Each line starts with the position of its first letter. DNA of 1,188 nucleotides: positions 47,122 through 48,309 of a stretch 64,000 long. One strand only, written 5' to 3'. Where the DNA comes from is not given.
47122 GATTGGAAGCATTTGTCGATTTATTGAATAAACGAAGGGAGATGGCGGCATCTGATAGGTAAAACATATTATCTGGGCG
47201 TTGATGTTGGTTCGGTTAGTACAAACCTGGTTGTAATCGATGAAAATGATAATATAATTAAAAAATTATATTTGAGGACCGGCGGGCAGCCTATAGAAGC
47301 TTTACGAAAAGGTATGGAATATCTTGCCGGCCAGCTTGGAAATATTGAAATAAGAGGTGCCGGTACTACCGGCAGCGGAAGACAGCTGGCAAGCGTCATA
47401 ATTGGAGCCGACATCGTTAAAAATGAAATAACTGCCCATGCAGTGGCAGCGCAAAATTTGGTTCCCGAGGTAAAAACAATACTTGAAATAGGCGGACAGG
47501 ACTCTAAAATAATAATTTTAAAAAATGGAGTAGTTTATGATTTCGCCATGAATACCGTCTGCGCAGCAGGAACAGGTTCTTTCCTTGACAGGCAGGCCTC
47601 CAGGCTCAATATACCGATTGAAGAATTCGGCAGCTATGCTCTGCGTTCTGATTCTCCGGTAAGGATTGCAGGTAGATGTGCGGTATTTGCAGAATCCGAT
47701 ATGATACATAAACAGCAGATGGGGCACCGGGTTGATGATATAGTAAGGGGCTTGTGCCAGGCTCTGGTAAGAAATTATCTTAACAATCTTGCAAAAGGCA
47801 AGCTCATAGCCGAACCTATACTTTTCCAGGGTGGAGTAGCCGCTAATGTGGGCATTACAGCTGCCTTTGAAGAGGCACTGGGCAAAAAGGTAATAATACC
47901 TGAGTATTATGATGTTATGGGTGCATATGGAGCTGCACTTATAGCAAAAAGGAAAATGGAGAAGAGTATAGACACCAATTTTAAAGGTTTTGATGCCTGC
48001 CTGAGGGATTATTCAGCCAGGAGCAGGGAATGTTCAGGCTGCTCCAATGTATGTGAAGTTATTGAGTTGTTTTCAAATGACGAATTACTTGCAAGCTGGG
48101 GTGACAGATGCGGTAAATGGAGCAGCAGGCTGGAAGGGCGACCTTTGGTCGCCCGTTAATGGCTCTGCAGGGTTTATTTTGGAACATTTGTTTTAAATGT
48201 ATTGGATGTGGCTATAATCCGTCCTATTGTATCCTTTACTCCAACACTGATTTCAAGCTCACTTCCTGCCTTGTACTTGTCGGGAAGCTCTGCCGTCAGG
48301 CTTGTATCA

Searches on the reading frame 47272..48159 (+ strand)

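Call 91: search_protein_families(library=pfam, proteins=[window:47272-48159:+], max_evalue=0.001)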
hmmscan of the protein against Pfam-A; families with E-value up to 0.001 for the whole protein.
window:47272-48159:+ (295 aa): 2 families
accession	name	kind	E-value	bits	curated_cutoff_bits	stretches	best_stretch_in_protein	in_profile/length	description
PF01869.26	BcrAD_BadFG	-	1.6e-41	143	31.5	1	23-225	60-271/271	BadF/BadG/BcrA/BcrD ATPase family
PF02782.22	FGGY_C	-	0.00012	22.3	27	1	144-225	110-194/198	FGGY family of carbohydrate kinases, C-terminal domain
